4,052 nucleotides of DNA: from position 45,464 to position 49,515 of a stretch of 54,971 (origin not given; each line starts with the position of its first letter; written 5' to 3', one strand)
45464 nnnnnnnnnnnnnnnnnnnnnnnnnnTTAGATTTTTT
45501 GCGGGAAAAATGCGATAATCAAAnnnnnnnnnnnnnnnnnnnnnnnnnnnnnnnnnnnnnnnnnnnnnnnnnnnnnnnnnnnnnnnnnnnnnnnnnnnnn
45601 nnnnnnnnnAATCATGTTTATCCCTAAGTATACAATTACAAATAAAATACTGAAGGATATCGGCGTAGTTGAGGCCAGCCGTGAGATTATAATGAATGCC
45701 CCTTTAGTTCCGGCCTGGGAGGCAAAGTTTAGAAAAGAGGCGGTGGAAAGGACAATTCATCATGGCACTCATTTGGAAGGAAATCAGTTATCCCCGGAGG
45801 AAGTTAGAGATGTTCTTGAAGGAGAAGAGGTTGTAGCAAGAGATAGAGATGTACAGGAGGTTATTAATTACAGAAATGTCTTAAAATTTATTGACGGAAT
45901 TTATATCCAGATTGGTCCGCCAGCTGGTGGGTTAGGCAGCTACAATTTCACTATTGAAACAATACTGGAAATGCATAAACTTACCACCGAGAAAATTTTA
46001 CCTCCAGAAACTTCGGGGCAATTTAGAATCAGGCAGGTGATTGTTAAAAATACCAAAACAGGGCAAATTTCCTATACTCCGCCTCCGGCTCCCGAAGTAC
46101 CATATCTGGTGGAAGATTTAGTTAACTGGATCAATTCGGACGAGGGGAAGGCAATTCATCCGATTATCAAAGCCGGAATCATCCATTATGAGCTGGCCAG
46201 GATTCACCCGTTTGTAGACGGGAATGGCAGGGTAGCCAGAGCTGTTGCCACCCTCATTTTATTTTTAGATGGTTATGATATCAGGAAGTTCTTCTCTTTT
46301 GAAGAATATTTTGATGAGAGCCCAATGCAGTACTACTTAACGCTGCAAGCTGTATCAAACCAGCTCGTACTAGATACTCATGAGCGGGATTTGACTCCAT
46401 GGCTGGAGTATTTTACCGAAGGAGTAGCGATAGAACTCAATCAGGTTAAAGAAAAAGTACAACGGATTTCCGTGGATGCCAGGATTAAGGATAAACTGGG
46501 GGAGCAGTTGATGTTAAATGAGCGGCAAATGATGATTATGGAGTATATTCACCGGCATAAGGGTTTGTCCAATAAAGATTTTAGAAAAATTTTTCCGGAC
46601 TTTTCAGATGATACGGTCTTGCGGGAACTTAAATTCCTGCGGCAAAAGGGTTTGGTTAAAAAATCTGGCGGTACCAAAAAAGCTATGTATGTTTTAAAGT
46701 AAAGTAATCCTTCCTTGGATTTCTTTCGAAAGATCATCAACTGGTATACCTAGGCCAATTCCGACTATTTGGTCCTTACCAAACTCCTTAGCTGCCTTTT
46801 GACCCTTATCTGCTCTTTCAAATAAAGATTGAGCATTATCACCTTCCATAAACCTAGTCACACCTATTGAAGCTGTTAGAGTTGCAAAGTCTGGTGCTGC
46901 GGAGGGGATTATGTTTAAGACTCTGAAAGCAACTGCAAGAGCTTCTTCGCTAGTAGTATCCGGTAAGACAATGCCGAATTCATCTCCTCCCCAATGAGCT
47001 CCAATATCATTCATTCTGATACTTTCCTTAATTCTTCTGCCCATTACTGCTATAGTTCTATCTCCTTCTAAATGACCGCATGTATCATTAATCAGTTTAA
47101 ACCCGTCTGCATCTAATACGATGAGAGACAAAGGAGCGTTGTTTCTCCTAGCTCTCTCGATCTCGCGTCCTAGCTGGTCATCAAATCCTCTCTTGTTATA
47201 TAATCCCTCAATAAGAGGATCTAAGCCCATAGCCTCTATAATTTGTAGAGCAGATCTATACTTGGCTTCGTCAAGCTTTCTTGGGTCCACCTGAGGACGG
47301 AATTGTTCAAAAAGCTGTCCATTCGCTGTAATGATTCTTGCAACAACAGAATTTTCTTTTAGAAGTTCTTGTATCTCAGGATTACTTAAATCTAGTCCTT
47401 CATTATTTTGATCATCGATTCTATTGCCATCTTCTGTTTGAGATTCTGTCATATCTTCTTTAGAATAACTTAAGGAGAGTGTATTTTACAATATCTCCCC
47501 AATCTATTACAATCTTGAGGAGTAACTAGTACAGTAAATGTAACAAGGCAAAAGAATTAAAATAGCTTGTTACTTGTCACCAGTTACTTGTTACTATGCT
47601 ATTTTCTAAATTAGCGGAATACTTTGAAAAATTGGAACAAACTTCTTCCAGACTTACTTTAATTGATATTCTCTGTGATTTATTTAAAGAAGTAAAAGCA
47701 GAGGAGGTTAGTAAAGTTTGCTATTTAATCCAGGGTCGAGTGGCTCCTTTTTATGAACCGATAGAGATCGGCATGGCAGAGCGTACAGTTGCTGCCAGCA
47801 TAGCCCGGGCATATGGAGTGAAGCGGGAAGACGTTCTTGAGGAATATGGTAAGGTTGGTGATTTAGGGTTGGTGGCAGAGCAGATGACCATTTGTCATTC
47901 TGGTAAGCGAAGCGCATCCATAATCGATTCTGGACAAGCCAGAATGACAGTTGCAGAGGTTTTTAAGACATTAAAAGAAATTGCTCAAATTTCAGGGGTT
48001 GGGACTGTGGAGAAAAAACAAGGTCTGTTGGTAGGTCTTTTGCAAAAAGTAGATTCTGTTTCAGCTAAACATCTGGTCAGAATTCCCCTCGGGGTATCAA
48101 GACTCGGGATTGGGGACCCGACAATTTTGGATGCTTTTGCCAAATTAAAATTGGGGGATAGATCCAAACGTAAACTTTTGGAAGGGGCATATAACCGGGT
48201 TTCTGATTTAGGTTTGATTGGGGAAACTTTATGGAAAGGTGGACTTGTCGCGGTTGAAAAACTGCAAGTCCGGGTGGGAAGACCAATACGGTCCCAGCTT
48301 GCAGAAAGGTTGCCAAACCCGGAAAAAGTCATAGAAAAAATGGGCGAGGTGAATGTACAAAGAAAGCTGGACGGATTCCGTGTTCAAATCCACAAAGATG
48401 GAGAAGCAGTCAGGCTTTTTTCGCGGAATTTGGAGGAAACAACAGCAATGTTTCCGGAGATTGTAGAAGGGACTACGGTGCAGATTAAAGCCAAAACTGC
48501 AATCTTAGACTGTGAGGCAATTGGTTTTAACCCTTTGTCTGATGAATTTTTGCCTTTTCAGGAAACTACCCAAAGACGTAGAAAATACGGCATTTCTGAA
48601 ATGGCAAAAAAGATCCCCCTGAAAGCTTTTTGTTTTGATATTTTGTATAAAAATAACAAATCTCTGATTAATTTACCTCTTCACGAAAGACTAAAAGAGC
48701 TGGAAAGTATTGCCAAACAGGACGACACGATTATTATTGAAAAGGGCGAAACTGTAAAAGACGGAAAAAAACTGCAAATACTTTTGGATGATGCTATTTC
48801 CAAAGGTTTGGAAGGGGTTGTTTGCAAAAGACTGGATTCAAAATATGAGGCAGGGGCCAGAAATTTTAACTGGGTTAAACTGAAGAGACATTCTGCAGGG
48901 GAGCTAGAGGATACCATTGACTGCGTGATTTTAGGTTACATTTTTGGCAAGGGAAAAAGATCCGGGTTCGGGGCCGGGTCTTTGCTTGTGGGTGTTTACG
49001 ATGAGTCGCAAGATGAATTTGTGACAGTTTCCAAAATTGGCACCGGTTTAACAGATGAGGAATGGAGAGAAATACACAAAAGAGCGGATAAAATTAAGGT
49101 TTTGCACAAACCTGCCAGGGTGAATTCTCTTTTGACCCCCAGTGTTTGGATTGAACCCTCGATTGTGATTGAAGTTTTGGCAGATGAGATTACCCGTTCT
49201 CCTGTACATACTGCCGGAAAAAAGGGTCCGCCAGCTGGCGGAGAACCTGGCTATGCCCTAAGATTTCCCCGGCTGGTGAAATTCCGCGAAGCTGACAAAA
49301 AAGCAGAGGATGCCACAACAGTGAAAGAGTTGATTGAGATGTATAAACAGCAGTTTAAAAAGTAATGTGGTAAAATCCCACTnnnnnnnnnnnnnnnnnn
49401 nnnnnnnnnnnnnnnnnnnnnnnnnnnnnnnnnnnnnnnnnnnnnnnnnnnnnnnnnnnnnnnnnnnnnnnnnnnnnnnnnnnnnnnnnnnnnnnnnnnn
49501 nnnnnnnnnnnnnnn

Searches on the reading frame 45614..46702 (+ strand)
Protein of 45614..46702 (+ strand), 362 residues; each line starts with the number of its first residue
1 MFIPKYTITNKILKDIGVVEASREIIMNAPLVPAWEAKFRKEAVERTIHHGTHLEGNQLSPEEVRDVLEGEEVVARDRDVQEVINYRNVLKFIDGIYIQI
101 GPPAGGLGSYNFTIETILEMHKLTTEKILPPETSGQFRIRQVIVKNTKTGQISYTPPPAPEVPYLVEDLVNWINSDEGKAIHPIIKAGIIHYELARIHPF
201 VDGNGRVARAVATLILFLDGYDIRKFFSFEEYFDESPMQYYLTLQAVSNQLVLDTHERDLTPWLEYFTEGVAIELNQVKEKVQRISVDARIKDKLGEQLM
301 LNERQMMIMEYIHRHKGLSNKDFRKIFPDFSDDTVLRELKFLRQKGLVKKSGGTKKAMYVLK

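Call 53: search_protein_families(library=pfam, proteins=[window:45614-46702:+], max_evalue=0.00001)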
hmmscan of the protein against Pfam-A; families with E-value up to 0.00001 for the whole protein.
window:45614-46702:+ (362 aa): 1 family
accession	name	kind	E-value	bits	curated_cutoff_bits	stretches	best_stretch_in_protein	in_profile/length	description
PF02661.23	Fic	-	1.3e-22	80.9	24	1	112-216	2-93/93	Fic/DOC family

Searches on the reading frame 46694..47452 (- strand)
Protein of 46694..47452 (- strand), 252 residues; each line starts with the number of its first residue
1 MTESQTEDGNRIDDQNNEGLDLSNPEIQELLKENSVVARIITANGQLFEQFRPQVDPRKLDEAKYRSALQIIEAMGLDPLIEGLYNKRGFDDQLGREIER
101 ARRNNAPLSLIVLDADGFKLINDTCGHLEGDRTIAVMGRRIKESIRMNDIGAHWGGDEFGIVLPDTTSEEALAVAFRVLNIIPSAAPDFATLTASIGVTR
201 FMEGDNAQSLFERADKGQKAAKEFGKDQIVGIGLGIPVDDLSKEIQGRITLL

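Call 53: search_protein_families(library=pfam, proteins=[window:46694-47452:-], max_evalue=0.00001)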
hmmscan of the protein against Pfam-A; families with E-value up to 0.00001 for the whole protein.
window:46694-47452:- (252 aa): 1 family
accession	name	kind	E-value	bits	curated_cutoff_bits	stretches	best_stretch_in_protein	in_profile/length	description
PF00990.26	GGDEF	-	6.6e-34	117.4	23.8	1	83-227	8-160/161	Diguanylate cyclase, GGDEF domain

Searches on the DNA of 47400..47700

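Call 70: search_with_rna_model(model_id=R1, source=window, start=47400, end=47700, filters=off, max_evalue=1, show_alignments=1)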
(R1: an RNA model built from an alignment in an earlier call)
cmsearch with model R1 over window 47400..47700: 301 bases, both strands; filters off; matches with E-value up to 1: 4.
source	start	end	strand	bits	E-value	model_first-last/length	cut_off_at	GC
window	47554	47619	+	18.5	0.0001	1-167/167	no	0.3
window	47505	47595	-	8.7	0.02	1-167/167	no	0.31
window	47436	47496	+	2.5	0.54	57-120/167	no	0.28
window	47640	47693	+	1.9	0.74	1-167/167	no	0.26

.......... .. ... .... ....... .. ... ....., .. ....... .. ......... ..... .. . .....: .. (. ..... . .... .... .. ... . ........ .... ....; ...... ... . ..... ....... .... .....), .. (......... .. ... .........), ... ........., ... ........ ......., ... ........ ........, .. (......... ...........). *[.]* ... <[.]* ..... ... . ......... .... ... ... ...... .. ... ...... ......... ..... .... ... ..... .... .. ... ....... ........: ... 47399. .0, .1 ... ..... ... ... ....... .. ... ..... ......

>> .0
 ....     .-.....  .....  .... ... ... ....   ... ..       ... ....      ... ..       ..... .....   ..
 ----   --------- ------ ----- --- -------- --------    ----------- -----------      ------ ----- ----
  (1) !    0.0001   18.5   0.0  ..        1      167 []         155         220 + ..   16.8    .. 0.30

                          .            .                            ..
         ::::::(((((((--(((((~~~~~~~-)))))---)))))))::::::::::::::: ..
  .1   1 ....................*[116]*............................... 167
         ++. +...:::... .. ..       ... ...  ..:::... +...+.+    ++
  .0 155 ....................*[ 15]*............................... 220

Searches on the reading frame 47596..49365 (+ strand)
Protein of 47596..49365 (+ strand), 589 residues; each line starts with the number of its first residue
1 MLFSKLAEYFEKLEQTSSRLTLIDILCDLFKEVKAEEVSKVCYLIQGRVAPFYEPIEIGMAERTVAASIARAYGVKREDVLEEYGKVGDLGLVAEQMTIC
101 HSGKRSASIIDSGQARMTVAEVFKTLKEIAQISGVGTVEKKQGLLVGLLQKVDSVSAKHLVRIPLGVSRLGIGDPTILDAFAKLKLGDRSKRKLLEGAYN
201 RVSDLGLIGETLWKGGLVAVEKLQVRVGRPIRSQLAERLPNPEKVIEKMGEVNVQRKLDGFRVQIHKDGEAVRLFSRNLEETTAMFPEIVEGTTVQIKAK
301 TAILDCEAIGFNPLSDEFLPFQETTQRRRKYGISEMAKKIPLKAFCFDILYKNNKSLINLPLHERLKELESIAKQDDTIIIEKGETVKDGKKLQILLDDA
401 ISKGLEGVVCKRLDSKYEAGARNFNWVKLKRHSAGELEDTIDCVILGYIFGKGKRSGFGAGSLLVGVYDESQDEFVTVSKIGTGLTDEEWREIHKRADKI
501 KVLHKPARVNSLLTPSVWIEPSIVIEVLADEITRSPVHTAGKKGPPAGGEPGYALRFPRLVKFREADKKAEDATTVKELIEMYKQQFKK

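Call 53: search_protein_families(library=pfam, proteins=[window:47596-49365:+], max_evalue=0.00001)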
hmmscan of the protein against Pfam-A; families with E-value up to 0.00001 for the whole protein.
window:47596-49365:+ (589 aa): 3 families
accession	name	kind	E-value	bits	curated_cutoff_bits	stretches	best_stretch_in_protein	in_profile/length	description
PF01068.26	DNA_ligase_A_M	-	1.1e-52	179.1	26.2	1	234-430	2-204/204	ATP dependent DNA ligase domain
PF04675.19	DNA_ligase_A_N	-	2e-36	126.2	24.6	1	3-182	2-174/174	DNA ligase N terminus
PF04679.21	DNA_ligase_A_C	-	7.4e-19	68.4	27.5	1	460-565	5-92/94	ATP dependent DNA ligase C terminal region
